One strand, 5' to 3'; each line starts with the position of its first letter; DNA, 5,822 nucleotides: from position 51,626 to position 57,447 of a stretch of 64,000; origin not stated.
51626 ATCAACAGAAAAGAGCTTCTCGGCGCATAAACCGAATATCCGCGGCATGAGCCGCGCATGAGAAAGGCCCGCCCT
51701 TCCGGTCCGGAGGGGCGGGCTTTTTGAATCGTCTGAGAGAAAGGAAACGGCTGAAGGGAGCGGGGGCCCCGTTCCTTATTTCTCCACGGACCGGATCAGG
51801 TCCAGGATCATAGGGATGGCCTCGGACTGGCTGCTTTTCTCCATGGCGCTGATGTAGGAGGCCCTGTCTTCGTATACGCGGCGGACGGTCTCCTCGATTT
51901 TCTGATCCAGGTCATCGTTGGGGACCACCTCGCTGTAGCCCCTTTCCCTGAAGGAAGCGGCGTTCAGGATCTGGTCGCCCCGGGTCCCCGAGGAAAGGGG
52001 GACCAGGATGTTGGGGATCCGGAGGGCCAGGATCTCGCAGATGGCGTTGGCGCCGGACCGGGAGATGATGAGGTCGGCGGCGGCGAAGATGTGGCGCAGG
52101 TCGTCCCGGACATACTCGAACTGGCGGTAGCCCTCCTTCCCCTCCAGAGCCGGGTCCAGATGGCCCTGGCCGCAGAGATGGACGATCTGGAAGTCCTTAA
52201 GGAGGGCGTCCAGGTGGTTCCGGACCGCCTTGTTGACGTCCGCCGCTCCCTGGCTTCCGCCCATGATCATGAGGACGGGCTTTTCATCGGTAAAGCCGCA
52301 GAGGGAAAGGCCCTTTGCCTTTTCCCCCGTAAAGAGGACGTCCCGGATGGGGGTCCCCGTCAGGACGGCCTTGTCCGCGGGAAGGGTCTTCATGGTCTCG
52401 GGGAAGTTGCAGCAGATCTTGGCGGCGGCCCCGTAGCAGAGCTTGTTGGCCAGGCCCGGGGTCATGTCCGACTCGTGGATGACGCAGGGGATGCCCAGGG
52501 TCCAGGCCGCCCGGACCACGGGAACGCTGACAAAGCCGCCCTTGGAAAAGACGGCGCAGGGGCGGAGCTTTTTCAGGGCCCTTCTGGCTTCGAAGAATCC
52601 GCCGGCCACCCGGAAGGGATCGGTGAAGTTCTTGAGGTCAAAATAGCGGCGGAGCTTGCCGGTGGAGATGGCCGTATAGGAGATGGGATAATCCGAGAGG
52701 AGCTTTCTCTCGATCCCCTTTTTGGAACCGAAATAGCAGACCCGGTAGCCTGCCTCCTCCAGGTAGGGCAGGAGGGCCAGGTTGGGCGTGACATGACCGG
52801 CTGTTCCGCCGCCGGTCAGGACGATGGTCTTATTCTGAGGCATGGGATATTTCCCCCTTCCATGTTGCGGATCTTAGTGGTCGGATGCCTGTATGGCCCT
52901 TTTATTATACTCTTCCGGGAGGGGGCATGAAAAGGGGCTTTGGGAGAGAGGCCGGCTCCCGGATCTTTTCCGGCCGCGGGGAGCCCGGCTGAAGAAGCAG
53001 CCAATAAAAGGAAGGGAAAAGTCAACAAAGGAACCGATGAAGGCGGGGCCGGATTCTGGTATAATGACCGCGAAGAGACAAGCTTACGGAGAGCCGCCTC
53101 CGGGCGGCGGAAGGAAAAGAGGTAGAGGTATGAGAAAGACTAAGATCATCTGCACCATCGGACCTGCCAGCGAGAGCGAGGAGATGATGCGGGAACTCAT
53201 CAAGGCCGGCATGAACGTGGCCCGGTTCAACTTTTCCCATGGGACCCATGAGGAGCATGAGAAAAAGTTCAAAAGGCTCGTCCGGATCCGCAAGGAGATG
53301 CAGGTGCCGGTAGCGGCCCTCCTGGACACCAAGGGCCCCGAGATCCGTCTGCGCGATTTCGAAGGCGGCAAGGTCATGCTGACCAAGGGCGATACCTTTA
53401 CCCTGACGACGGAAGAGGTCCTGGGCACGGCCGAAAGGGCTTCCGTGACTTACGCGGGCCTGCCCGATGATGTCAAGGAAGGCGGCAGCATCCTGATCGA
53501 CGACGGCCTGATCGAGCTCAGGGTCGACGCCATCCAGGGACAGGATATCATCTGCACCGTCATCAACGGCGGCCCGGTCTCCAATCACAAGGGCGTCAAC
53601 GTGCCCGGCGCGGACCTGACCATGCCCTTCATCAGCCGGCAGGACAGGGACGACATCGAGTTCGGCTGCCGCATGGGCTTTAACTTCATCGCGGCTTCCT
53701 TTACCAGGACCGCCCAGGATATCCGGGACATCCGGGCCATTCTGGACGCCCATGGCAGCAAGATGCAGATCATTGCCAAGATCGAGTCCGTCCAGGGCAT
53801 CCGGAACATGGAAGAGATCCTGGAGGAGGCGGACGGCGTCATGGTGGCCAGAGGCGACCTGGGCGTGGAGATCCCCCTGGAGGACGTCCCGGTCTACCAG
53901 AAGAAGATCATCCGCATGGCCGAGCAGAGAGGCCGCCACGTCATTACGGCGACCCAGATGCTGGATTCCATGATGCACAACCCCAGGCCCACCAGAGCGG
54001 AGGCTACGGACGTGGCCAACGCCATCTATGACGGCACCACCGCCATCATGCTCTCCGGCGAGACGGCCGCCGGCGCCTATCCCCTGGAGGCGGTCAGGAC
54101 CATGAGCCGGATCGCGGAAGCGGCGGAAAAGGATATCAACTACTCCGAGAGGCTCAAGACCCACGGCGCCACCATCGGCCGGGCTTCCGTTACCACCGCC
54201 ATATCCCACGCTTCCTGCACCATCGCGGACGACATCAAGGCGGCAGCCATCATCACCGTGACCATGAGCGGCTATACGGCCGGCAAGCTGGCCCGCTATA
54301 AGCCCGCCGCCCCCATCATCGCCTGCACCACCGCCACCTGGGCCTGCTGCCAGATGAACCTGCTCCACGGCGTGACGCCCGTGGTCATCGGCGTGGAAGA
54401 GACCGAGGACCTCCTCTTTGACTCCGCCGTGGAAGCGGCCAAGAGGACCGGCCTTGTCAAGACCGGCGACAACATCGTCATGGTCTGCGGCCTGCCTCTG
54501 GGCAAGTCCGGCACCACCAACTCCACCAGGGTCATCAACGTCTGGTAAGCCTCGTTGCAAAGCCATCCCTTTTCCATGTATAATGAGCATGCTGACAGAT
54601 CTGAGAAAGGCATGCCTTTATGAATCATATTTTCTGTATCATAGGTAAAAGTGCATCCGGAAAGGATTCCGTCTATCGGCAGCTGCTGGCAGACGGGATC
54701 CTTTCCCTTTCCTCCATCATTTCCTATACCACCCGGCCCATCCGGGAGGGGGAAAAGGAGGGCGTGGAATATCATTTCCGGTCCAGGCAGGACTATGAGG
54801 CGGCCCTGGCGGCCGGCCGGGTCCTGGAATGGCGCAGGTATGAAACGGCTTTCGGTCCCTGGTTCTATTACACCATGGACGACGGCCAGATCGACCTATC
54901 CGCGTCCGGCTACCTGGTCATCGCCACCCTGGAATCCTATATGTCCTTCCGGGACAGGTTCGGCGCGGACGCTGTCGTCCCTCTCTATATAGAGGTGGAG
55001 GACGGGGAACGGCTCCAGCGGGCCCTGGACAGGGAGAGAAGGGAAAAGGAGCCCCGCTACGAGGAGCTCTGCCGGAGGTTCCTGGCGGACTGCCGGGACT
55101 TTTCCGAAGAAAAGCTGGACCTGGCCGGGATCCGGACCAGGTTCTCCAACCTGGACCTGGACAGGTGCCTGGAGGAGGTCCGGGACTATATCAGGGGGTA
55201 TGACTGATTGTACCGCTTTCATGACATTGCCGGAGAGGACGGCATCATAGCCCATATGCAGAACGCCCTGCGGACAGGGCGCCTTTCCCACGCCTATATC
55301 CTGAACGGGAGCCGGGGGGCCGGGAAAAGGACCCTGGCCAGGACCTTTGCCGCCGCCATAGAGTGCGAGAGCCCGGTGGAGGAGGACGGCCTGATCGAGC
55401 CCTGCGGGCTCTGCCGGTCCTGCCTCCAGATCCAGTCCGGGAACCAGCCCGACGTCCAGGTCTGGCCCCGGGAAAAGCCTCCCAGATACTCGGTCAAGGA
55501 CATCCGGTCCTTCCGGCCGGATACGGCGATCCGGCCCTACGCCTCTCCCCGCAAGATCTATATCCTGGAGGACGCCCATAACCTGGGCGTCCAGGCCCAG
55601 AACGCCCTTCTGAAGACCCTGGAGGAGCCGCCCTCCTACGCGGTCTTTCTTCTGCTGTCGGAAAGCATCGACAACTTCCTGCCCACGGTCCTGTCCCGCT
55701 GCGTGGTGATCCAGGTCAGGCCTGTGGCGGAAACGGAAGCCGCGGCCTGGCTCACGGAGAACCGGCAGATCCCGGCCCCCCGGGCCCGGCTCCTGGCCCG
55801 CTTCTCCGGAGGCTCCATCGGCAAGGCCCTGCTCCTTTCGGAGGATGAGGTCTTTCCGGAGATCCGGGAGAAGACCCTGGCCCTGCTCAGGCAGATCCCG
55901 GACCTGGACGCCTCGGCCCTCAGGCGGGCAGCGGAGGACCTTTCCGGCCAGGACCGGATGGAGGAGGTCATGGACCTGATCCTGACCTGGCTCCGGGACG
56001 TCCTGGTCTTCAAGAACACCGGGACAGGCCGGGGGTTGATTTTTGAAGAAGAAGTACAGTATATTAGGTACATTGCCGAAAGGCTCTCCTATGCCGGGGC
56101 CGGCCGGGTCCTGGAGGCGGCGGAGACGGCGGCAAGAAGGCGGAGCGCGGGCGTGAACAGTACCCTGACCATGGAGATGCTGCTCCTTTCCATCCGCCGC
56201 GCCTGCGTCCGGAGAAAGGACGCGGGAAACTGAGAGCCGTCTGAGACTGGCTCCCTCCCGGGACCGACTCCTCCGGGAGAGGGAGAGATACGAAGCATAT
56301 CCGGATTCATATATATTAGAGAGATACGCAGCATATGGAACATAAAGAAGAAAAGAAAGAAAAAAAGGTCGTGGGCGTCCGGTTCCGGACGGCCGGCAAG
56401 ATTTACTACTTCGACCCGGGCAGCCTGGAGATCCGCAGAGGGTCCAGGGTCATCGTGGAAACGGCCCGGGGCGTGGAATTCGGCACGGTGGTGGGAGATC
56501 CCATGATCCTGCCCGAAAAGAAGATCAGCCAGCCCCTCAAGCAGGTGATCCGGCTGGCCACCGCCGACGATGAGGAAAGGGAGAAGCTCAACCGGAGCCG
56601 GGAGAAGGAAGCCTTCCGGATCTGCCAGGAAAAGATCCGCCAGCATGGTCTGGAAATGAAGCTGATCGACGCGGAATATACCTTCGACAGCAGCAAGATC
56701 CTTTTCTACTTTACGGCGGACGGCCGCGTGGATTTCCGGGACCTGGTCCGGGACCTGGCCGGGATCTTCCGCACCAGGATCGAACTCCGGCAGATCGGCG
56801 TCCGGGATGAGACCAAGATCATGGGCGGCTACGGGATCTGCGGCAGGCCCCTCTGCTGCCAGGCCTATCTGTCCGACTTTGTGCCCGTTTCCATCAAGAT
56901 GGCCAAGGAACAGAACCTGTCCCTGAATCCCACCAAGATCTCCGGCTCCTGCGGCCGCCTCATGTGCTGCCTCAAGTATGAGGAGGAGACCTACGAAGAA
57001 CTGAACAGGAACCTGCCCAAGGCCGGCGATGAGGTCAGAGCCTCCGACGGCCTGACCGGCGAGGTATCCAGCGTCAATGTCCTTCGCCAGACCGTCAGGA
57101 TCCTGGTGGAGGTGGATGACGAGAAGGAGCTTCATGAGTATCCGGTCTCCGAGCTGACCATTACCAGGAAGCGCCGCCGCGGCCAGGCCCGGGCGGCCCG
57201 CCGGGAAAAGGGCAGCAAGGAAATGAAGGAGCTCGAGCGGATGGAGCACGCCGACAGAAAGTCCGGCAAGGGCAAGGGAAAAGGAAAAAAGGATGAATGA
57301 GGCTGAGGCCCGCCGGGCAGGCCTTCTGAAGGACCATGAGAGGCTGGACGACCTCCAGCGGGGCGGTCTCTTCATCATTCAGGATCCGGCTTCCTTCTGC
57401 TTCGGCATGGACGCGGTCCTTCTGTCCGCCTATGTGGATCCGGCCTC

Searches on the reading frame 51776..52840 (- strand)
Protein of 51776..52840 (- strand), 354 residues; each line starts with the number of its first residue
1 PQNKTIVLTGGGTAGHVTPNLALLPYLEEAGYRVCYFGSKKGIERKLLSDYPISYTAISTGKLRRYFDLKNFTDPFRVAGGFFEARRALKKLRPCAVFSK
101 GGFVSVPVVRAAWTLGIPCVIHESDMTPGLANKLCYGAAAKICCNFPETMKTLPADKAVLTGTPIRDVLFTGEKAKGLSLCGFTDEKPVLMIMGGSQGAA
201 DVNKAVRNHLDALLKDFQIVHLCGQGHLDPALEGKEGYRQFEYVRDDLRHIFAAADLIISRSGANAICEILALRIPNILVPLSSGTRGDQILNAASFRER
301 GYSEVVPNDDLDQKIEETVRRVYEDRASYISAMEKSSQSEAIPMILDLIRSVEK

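Call 26: search_protein_families(library=pfam, proteins=[window:51776-52840:-], max_evalue=0.00001)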
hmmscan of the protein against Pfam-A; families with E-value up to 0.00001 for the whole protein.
window:51776-52840:- (354 aa): 2 families
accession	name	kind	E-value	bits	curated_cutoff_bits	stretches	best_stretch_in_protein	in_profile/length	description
PF03033.26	Glyco_transf_28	-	2.5e-38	131.7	26.2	1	6-142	1-137/139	Glycosyltransferase family 28 N-terminal domain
PF04101.22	Glyco_tran_28_C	-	4.4e-31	108.6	22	1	189-339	1-157/166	Glycosyltransferase family 28 C-terminal domain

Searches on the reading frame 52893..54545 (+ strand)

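Call 26: search_protein_families(library=pfam, proteins=[window:52893-54545:+], max_evalue=0.00001)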
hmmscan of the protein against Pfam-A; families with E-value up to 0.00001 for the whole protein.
window:52893-54545:+ (551 aa): 2 families
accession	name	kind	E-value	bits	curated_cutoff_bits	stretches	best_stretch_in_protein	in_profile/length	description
PF00224.27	PK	-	1.6e-130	435.4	30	1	80-401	1-328/328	Pyruvate kinase, barrel domain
PF02887.21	PK_C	-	6.7e-34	116.9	28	1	436-548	2-114/114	Pyruvate kinase, alpha/beta domain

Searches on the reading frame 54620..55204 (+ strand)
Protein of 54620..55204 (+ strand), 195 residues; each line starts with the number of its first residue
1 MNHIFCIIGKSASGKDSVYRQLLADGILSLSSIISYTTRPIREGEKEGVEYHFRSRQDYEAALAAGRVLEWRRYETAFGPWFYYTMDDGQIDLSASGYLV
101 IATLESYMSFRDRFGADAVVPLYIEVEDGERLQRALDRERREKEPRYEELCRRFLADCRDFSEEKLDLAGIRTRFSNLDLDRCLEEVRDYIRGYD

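Call 26: search_protein_families(library=pfam, proteins=[window:54620-55204:+], max_evalue=0.00001)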
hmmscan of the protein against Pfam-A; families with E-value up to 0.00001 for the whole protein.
window:54620-55204:+ (195 aa): 1 family
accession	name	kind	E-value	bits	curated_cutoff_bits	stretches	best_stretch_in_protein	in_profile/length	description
PF00625.27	Guanylate_kin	-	1e-11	45.3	25.2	1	5-75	5-75/182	Guanylate kinase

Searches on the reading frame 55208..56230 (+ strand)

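Call 26: search_protein_families(library=pfam, proteins=[window:55208-56230:+], max_evalue=0.00001)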
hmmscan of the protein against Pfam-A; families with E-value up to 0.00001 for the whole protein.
window:55208-56230:+ (341 aa): 1 family
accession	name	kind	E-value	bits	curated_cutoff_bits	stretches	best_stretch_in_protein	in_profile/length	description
PF13177.12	DNA_pol3_delta2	-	1e-46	159.3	27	1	12-173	4-160/161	DNA polymerase III, delta subunit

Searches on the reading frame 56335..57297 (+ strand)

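Call 26: search_protein_families(library=pfam, proteins=[window:56335-57297:+], max_evalue=0.00001)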
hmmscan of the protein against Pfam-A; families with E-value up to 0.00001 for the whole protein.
window:56335-57297:+ (321 aa): 1 family
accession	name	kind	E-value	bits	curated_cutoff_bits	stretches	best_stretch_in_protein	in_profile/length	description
PF04468.17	PSP1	-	2.2e-38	130.9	27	1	69-154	1-86/86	PSP1 C-terminal conserved region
